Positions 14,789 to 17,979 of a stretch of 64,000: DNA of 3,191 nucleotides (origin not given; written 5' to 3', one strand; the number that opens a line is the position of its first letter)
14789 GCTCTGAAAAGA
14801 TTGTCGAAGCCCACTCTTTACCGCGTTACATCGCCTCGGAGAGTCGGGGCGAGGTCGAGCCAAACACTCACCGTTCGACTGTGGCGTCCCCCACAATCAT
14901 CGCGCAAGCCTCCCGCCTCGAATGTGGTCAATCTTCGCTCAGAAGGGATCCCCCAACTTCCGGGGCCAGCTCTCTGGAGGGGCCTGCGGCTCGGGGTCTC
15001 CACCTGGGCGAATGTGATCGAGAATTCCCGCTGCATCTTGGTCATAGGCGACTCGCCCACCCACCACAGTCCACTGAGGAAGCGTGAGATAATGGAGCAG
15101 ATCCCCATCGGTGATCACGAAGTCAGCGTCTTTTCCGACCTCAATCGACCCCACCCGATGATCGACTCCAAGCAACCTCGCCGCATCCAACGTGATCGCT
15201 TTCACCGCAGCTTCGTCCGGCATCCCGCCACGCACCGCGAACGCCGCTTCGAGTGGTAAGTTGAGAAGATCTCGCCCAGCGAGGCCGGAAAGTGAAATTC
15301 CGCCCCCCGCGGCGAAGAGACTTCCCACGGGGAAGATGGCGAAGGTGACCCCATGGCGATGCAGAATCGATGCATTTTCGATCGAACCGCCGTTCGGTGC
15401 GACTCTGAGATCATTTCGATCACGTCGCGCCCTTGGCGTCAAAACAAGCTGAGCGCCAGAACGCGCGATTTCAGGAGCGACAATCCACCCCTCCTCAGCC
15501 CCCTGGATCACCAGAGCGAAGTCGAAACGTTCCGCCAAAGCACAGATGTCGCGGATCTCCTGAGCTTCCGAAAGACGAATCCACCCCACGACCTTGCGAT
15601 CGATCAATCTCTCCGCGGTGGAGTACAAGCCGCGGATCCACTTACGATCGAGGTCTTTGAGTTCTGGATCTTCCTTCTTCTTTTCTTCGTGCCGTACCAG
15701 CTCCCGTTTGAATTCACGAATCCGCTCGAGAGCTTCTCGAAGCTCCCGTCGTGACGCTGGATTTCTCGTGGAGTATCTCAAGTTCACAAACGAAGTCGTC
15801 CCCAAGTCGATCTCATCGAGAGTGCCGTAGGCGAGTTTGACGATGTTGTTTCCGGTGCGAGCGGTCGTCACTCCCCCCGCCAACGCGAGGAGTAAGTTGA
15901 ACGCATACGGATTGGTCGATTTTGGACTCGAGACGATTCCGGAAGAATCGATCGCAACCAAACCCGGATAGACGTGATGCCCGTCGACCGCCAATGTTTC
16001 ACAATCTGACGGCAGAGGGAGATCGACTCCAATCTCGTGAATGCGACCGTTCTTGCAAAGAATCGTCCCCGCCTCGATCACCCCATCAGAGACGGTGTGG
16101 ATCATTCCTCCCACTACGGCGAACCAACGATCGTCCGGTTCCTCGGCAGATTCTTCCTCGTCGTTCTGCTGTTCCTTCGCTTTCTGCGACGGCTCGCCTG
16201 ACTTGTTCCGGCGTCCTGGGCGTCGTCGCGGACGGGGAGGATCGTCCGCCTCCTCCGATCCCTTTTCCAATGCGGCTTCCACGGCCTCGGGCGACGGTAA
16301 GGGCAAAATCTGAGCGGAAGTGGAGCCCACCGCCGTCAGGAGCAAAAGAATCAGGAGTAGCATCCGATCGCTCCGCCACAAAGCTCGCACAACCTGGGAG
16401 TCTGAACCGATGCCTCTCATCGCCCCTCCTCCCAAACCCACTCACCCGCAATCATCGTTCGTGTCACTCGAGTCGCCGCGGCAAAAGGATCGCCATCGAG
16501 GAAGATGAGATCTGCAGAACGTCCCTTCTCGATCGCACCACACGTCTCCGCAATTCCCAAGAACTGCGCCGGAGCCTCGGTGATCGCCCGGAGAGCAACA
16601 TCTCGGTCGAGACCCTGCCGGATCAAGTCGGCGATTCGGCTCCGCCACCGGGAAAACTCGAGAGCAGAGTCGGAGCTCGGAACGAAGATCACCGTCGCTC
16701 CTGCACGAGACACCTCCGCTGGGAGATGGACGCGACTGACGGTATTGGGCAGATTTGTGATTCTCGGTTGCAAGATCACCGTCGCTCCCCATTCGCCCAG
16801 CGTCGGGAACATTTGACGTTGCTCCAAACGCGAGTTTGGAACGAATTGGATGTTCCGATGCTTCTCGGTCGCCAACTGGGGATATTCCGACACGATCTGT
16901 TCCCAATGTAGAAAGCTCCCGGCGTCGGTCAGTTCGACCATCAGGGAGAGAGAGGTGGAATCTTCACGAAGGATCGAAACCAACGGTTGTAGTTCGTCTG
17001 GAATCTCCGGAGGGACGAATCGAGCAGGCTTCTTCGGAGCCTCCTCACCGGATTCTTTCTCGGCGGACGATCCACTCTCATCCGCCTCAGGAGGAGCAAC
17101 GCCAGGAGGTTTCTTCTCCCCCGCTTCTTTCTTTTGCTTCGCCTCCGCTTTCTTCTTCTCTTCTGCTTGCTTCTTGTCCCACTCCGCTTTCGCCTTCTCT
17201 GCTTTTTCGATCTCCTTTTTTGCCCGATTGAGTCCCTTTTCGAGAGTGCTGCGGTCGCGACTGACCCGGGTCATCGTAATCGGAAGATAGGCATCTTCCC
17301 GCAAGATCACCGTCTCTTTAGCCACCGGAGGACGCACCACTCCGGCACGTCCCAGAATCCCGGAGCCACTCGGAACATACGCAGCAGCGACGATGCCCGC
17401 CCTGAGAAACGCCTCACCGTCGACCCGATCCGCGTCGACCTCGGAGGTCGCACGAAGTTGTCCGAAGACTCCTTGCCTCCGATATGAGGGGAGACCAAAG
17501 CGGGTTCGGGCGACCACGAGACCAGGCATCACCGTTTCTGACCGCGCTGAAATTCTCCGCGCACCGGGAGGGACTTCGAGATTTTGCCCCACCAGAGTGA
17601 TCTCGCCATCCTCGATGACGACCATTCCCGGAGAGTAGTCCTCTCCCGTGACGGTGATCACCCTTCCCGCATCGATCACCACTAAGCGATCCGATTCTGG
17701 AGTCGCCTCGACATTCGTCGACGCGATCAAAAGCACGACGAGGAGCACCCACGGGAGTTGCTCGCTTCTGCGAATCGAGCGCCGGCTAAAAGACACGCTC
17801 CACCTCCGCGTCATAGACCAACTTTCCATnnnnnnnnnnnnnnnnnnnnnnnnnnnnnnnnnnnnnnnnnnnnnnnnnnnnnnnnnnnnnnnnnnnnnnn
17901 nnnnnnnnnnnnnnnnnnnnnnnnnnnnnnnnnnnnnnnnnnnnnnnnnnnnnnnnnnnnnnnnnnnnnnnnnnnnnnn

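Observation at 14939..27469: Eight translationally coupled, secreted amidohydrolase-fold paralogs (nine domains) in one operon, only one with an intact HxH metal site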

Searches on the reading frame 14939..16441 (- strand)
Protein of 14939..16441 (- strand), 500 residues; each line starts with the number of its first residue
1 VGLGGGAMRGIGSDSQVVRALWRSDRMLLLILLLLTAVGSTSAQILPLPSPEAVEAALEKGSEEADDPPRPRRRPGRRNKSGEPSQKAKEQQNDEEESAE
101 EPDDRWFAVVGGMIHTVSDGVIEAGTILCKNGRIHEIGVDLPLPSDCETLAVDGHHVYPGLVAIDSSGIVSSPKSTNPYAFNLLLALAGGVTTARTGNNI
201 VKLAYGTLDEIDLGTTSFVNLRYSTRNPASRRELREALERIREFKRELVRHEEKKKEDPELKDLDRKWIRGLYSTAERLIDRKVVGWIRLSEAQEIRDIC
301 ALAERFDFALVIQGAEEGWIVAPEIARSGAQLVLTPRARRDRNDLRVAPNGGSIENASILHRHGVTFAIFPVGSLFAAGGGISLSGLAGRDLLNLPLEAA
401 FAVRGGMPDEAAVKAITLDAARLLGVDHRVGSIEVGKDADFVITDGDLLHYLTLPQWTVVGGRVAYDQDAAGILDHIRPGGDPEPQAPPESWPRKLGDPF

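Call 4: search_protein_families(library=pfam, proteins=[window:14939-16441:-], max_evalue=0.01)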
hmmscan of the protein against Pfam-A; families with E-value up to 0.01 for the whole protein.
window:14939-16441:- (500 aa): 2 families
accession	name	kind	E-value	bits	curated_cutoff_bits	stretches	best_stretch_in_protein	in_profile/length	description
PF01979.26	Amidohydro_1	-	6.5e-13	49.1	25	1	391-459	256-328/345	Amidohydrolase family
PF07969.17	Amidohydro_3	-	7.9e-09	35.9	29.7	1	409-466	409-472/472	Amidohydrolase family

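Call 5: search_protein_families(library=ncbifam, proteins=[window:14939-16441:-], max_evalue=0.01)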
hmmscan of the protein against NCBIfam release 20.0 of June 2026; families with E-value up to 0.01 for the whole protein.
window:14939-16441:- (500 aa): 31 families (the best 25 are shown)
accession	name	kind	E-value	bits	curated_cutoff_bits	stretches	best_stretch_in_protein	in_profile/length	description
NF006056.0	PRK08204.1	subfamily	1.3e-09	37.4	391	1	407-449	342-384/449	hypothetical protein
NF051886.1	XaaProDiPepCaul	equivalog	2.9e-09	36.4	500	1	402-452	331-381/398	Xaa-Pro dipeptidase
TIGR03178.1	allantoinase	equivalog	3.1e-09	36.2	357.85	1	374-447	320-386/441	allantoinase AllB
NF058538.1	ergo_util_ErtD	equivalog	6.3e-09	35.2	600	1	385-451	329-394/446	hydantoin-5-propionate amidohydrolase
TIGR01224.1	hutI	equivalog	1.1e-07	31.1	298.15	1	399-447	305-354/377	imidazolonepropionase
NF006549.0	PRK09045.1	equivalog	3.7e-07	29.1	540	1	407-457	341-389/444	TRZ/ATZ family hydrolase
TIGR00221.1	nagA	equivalog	1.2e-06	27.8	225.65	1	410-448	332-370/380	N-acetylglucosamine-6-phosphate deacetylase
NF011986.0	PRK15446.2-2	equivalog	1.4e-06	27.4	465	1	396-444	311-359/406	alpha-D-ribose 1-methylphosphonate 5-triphosphate diphosphatase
NF011990.0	PRK15446.2-6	subfamily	1.5e-06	27.1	233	1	399-469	316-386/390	alpha-D-ribose 1-methylphosphonate 5-triphosphate diphosphatase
NF005211.0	PRK06687.1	equivalog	1.9e-06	27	703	1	408-445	335-372/419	TRZ/ATZ family protein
NF004839.0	PRK06189.1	equivalog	2.3e-06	26.5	631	1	374-447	325-392/451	allantoinase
NF005557.0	PRK07228.1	equivalog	3.8e-06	25.9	522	1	407-453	337-383/445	5'-deoxyadenosine deaminase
TIGR02318.1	phosphono_phnM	equivalog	8.2e-06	25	390.55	1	397-446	307-358/376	phosphonate metabolism protein PhnM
NF005791.0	PRK07627.1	equivalog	1.3e-05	24.3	442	1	337-447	283-383/425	dihydroorotase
NF006689.0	PRK09237.1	equivalog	2.3e-05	23.2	371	0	406-444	298-335/383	amidohydrolase/deacetylase family metallohydrolase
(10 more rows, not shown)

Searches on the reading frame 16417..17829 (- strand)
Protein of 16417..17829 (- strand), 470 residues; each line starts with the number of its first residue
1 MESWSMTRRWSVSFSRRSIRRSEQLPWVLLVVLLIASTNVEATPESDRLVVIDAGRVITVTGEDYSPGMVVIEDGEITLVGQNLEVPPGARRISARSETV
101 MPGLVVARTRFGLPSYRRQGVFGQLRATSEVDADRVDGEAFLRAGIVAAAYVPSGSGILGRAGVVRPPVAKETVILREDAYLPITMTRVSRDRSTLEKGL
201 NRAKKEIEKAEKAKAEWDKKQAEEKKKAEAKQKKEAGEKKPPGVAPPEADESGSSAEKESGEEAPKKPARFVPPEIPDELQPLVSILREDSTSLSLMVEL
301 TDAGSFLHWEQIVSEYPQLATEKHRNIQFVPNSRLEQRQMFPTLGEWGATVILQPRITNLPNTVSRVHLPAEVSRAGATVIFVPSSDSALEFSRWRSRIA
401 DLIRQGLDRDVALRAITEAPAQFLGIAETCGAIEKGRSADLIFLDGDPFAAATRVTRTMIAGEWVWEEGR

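Call 4: search_protein_families(library=pfam, proteins=[window:16417-17829:-], max_evalue=0.01)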
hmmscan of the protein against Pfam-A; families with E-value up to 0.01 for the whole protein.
window:16417-17829:- (470 aa): 2 families
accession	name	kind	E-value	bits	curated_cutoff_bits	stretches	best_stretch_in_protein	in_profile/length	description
PF01979.26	Amidohydro_1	-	4.3e-09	36.5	25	1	397-465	262-345/345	Amidohydrolase family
PF07969.17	Amidohydro_3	-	1.5e-07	31.7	29.7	1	403-465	403-471/472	Amidohydrolase family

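Call 5: search_protein_families(library=ncbifam, proteins=[window:16417-17829:-], max_evalue=0.01)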
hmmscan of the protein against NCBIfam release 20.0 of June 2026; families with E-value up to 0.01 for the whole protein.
window:16417-17829:- (470 aa): 27 families (the best 25 are shown)
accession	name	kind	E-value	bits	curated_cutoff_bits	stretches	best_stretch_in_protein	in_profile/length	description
NF051886.1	XaaProDiPepCaul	equivalog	1e-11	44.5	500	2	397-454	326-383/398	Xaa-Pro dipeptidase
NF011990.0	PRK15446.2-6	subfamily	1.7e-09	36.9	233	1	408-467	327-384/390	alpha-D-ribose 1-methylphosphonate 5-triphosphate diphosphatase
TIGR01224.1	hutI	equivalog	5.4e-08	32.1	298.15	1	410-447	317-354/377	imidazolonepropionase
NF006056.0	PRK08204.1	subfamily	8.4e-08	31.4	391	1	50-106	5-62/449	hypothetical protein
NF005557.0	PRK07228.1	equivalog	3.4e-07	29.3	522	1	50-107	4-61/445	5'-deoxyadenosine deaminase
NF058538.1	ergo_util_ErtD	equivalog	7.1e-07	28.4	600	1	400-459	343-402/446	hydantoin-5-propionate amidohydrolase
TIGR02318.1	phosphono_phnM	equivalog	8.4e-07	28.2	390.55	1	406-465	319-375/376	phosphonate metabolism protein PhnM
TIGR01178.1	ade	equivalog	1e-06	27.5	472.5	0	399-465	268-330/552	adenine deaminase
NF006055.0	PRK08203.1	equivalog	1.7e-06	26.9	532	1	47-106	4-66/455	8-oxoguanine deaminase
NF004701.0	PRK06038.1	equivalog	2.8e-06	26.3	609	1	50-117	6-72/432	N-ethylammeline chlorohydrolase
NF005791.0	PRK07627.1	equivalog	3.8e-06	26.1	442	0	407-447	345-383/425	dihydroorotase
TIGR03178.1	allantoinase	equivalog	1.4e-05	24.1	357.85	0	50-112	2-61/441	allantoinase AllB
TIGR00221.1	nagA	equivalog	4.8e-05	22.5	225.65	0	412-462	334-379/380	N-acetylglucosamine-6-phosphate deacetylase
TIGR02033.1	D-hydantoinase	equivalog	6.1e-05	22.1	393.25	1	51-114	2-63/454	dihydropyrimidinase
NF006558.0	PRK09059.1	equivalog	6.3e-05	21.7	645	0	49-116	4-74/430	dihydroorotase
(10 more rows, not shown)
